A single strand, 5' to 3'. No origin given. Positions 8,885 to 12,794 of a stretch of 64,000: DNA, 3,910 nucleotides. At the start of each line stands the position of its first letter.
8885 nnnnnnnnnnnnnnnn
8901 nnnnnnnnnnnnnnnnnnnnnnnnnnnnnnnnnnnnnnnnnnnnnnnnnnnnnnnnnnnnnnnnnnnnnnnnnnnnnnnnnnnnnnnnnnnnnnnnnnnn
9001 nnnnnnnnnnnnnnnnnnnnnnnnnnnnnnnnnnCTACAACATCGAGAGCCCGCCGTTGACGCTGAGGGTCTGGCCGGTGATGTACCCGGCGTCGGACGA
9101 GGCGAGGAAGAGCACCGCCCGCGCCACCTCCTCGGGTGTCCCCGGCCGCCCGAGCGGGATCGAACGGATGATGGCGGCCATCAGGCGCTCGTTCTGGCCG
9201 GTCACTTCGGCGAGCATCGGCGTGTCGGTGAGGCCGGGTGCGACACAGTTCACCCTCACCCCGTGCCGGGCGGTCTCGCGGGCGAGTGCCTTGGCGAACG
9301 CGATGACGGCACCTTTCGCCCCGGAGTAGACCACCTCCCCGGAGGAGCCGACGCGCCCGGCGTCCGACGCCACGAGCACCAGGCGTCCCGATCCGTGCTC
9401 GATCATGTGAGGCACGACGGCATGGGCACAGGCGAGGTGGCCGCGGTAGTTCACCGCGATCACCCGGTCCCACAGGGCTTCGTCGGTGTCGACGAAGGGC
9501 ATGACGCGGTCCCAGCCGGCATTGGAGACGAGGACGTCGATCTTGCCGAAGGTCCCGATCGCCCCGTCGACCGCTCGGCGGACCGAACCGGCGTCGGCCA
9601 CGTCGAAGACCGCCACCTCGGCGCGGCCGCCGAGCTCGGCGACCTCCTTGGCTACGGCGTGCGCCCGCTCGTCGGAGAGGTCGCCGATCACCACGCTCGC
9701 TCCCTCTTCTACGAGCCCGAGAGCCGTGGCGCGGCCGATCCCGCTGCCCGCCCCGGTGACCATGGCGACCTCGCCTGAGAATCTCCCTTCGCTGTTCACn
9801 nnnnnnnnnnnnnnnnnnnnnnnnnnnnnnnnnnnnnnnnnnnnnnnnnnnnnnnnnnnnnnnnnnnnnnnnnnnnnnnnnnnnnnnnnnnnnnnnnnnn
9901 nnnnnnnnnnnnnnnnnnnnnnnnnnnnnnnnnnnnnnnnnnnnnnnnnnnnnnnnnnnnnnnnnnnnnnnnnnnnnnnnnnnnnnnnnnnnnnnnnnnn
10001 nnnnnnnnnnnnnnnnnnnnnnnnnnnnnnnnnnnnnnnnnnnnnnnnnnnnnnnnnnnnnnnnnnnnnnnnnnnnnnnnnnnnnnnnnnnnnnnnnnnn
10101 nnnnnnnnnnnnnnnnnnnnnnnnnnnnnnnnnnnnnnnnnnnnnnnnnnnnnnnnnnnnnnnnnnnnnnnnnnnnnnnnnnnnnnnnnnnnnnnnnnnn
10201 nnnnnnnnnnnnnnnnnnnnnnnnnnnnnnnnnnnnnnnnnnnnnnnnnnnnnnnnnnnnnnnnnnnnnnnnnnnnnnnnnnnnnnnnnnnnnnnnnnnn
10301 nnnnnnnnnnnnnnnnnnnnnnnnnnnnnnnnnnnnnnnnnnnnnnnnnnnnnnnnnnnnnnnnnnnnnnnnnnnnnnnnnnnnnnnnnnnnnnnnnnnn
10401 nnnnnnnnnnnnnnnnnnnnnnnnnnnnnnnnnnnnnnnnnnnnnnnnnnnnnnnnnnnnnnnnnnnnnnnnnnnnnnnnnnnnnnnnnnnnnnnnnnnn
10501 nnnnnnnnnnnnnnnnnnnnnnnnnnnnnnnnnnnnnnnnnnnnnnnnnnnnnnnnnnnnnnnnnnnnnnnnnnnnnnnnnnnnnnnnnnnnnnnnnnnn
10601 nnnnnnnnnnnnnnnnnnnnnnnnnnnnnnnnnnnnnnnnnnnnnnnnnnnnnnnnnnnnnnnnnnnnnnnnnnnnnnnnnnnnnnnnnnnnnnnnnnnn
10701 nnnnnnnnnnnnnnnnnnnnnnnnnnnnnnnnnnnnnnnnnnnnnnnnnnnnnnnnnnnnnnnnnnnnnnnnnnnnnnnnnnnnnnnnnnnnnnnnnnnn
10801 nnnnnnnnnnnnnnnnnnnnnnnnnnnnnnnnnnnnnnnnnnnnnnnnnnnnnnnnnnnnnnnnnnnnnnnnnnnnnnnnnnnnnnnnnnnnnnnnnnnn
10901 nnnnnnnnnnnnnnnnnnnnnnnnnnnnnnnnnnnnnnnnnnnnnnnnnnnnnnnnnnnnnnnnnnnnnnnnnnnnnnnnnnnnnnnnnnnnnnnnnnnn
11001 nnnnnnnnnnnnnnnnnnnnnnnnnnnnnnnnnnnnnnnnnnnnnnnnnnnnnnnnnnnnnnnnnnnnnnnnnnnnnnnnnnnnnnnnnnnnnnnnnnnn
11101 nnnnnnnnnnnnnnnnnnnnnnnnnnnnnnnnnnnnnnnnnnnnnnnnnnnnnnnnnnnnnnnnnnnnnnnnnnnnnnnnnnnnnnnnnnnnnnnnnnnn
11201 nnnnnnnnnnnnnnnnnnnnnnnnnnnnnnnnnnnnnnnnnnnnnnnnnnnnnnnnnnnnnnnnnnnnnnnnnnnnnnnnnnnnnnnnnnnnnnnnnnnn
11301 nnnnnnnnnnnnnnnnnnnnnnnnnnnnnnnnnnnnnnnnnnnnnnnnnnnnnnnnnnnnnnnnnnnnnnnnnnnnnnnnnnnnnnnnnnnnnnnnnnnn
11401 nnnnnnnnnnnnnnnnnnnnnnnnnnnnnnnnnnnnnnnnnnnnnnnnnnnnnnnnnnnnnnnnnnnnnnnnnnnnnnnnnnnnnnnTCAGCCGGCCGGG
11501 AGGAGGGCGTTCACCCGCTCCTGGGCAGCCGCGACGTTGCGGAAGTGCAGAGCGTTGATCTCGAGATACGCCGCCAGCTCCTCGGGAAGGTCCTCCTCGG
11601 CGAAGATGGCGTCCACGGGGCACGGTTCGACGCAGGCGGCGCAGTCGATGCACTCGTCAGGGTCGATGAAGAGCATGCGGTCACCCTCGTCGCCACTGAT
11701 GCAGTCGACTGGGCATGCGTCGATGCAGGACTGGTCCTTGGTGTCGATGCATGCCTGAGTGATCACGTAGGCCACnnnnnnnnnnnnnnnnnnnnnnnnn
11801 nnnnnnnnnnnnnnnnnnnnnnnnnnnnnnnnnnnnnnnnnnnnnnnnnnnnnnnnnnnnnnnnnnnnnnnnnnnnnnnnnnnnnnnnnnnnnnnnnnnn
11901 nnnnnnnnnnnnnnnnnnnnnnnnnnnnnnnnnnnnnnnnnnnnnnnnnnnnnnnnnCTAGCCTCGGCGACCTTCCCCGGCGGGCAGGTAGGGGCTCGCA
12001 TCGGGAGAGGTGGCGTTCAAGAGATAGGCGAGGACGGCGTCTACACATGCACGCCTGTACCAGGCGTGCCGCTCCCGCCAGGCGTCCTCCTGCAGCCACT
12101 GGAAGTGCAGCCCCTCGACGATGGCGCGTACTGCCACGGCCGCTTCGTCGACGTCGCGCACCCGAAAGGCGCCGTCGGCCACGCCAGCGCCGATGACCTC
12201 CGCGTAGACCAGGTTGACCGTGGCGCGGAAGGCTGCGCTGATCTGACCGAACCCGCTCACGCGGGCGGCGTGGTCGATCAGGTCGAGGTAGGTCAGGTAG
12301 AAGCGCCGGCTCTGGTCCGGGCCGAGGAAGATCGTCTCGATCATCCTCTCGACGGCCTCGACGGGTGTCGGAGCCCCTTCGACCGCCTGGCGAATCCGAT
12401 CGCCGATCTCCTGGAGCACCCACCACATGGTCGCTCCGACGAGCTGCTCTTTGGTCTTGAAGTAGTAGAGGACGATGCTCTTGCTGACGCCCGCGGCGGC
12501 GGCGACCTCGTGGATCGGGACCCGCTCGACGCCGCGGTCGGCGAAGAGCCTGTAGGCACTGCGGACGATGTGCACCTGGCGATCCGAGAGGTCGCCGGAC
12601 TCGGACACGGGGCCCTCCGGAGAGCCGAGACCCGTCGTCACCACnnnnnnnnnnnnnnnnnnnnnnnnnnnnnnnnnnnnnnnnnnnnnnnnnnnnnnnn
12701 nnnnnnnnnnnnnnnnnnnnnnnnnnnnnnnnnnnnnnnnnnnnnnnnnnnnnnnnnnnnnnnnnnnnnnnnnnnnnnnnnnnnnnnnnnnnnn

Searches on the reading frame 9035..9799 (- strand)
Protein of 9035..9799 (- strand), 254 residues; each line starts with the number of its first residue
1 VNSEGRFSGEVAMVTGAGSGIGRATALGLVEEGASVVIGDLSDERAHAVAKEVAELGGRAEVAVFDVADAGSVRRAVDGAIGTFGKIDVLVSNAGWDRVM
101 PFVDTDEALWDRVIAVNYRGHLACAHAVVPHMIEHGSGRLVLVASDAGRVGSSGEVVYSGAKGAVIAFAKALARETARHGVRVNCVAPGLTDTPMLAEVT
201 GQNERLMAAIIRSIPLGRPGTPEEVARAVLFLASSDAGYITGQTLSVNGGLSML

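Call 6: search_protein_families(library=pfam, proteins=[window:9035-9799:-], max_evalue=0.01)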
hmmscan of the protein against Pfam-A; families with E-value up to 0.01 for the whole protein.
window:9035-9799:- (254 aa): 4 families
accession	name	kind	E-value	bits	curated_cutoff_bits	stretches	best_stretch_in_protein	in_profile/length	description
PF13561.12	adh_short_C2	-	1.8e-66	224.6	27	1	16-252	1-236/236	Enoyl-(Acyl carrier protein) reductase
PF00106.31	adh_short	-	9.3e-60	201.9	26.6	1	11-200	2-191/195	short chain dehydrogenase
PF08659.16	KR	-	1.1e-13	51.9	22.6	1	13-187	4-174/180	KR domain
PF23441.1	SDR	-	0.00069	19.5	27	1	78-253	81-257/258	SDR-like rossmann domain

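Call 7: search_protein_families(library=ncbifam, proteins=[window:9035-9799:-], max_evalue=0.01)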
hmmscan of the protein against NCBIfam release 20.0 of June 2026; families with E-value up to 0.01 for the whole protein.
window:9035-9799:- (254 aa): 232 families (the best 25 are shown)
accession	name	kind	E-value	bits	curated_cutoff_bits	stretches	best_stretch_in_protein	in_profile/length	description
TIGR03206.1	benzo_BadH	equivalog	3.9e-82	275.4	431.2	1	9-253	3-250/250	2-hydroxycyclohexanecarboxyl-CoA dehydrogenase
NF005559.1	PRK07231.1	subfamily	1.9e-71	240.5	215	1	6-252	1-248/249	glucose 1-dehydrogenase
NF004791.0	PRK06138.1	equivalog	8.5e-67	225.1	312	1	6-252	2-250/252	SDR family oxidoreductase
NF052558.1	MBtsdlDhBudC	equivalog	2.3e-66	223.9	270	1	7-252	1-242/250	meso-2,3-butanediol dehydrogenase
TIGR01830.1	3oxo_ACP_reduc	equivalog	5.7e-66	222.6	297.75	1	12-251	1-238/239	3-oxoacyl-[acyl-carrier-protein] reductase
NF009466.0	PRK12826.1-2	subfamily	1.4e-64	217.9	222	1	10-253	4-246/248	3-oxoacyl-ACP reductase FabG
NF004198.0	PRK05653.1-3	equivalog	4.3e-64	216.3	296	1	8-253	6-248/248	3-oxoacyl-ACP reductase FabG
NF004197.0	PRK05653.1-1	equivalog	1.2e-63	215.1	332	1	7-253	5-248/249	3-oxoacyl-ACP reductase FabG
NF004818.0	PRK06172.1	equivalog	2.8e-63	213.6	336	1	6-251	4-250/253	SDR family oxidoreductase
NF009464.0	PRK12824.1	subfamily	6.3e-62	209.4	269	1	10-253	3-244/245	3-oxoacyl-ACP reductase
NF004200.0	PRK05653.1-5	equivalog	2.4e-59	200.8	273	1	11-251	4-241/242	3-oxoacyl-ACP reductase FabG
NF047420.2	EF_P_mod_YmfI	equivalog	1.5e-58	198.3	238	1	12-251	2-235/236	elongation factor P 5-aminopentanone reductase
NF009468.0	PRK12826.1-4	equivalog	3.8e-58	197.2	318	1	6-250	4-246/256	SDR family oxidoreductase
TIGR01829.1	AcAcCoA_reduct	subfamily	9.3e-58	195.7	302.1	1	11-253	2-242/242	acetoacetyl-CoA reductase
NF005853.0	PRK07774.1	equivalog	7.3e-57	192.6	303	1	6-251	3-246/250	SDR family oxidoreductase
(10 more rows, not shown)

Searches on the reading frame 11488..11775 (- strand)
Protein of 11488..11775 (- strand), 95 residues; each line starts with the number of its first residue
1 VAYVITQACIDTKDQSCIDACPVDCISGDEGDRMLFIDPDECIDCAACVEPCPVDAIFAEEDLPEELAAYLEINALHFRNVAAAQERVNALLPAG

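Call 6: search_protein_families(library=pfam, proteins=[window:11488-11775:-], max_evalue=0.01)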
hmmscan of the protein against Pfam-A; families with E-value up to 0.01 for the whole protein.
window:11488-11775:- (95 aa): 14 families
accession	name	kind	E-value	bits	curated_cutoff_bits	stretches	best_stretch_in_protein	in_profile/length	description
PF00037.32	Fer4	-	1.6e-09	37.6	21.1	1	36-57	2-23/24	4Fe-4S binding domain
PF14697.11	Fer4_21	-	4.2e-08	33.7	35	1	4-57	3-57/59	4Fe-4S dicluster domain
PF13484.11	Fer4_16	-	3.9e-07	31.2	30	1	41-63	1-24/66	4Fe-4S double cluster binding domain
PF12838.12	Fer4_7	-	4.7e-07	30.6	27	1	9-56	2-52/52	4Fe-4S dicluster domain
PF13187.11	Fer4_9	-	1.4e-06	28.7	27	1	15-57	6-52/52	4Fe-4S dicluster domain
PF13237.11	Fer4_10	-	2.2e-06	27.9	25.5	1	4-53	4-53/53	4Fe-4S dicluster domain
PF12797.12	Fer4_2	-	1.8e-05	24.9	24.5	1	35-54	3-22/22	4Fe-4S binding domain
PF13247.11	Fer4_11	-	6.1e-05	23.6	26.2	1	4-62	5-64/100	4Fe-4S dicluster domain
PF12837.12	Fer4_6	-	0.00062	20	25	1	37-57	4-24/24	4Fe-4S binding domain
PF13183.11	Fer4_8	-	0.0012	19.8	27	1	40-60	3-23/68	4Fe-4S dicluster domain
PF12800.12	Fer4_4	-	0.0012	19.5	24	0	39-54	1-16/17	4Fe-4S binding domain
PF25160.1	LdpA_Fe-S-bd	-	0.0037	17.4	27.6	1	14-59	6-45/49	LdpA Fe-S cluster-binding domain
PF12798.12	Fer4_3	-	0.009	17.2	27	0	42-56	1-15/15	4Fe-4S binding domain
PF13534.11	Fer4_17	-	0.009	17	22.2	0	41-72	1-30/61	4Fe-4S dicluster domain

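Call 7: search_protein_families(library=ncbifam, proteins=[window:11488-11775:-], max_evalue=0.01)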
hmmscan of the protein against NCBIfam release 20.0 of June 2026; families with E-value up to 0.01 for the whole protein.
window:11488-11775:- (95 aa): 67 families (the best 25 are shown)
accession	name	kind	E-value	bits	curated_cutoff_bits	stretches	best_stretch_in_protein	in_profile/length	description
NF045480.1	FdxA_Actino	equivalog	2.8e-32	111.2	125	1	1-85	1-83/107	ferredoxin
NF045490.1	FdxA_Protbact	equivalog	8.2e-26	90.3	135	1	1-78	1-76/104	ferredoxin FdxA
NF058577.1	FdxA_fam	equivalog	1.3e-14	54.1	65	1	1-56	1-52/52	4Fe-4S ferredoxin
NF003475.0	PRK05113.1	equivalog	2.4e-10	40.6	203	1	2-59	108-162/190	electron transport complex subunit RsxB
TIGR04105.1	FeFe_hydrog_B1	subfamily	4.2e-10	38.9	450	1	2-60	106-162/462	monomeric [FeFe] hydrogenase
TIGR01944.1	rnfB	subfamily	5.1e-10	39.2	68.7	1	2-77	108-180/190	RnfABCDGE type electron transport complex subunit B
NF005415.0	PRK06991.1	equivalog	4.4e-09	36.4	281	1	2-57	80-132/284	electron transport complex subunit RsxB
TIGR02951.1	DMSO_dmsB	equivalog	9.4e-09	35.5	214.1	1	2-58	57-113/161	DMSO/selenate family reductase complex B subunit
NF045874.1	Vhu_polyferre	exception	1.6e-08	33.7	600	1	4-66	125-183/381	F420-non-reducing hydrogenase associated-polyferredoxin VhuB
NF043039.1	HgcAB_like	equivalog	1.1e-07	31.8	285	1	13-57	304-349/350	HgcAB-like fusion protein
NF007382.0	PRK09898.1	equivalog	1.3e-07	31.4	213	1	5-54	119-168/208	ferredoxin-like protein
NF040864.1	HgcB_ferredoxin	equivalog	1.5e-07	31.2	99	1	7-60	14-64/93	mercury methylation ferredoxin HgcB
NF038355.1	FDH3_beta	equivalog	2.8e-07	30.7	240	1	5-56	50-100/180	formate dehydrogenase FDH3 subunit beta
TIGR03224.1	benzo_boxA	equivalog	6e-07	28.7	459.2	1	13-63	14-62/411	benzoyl-CoA 2,3-epoxidase subunit BoxA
NF038196.1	ferrodoxin_EFR1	subfamily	1e-06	29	75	1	5-60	182-232/242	EFR1 family ferrodoxin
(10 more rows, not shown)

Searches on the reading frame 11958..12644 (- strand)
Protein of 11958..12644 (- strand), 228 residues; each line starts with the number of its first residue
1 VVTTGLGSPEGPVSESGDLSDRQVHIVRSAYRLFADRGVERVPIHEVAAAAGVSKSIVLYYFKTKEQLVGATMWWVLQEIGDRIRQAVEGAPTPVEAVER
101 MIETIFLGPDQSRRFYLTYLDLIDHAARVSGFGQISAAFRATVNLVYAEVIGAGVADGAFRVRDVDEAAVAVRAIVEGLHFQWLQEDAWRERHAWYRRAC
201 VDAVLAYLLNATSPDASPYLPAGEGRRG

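Call 6: search_protein_families(library=pfam, proteins=[window:11958-12644:-], max_evalue=0.01)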
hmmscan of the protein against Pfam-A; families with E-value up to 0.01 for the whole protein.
window:11958-12644:- (228 aa): 3 families
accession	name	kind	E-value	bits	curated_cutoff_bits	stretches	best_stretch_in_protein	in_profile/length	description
PF00440.29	TetR_N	-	4.9e-13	49.1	24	1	26-71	1-46/47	Bacterial regulatory proteins, tetR family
PF13977.11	TetR_C_6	-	2.6e-10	40.9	27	1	94-195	1-103/115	BetI-type transcriptional repressor, C-terminal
PF17935.6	TetR_C_27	-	3.8e-05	24.2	26.1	1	135-182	40-87/106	Tetracyclin repressor-like, C-terminal domain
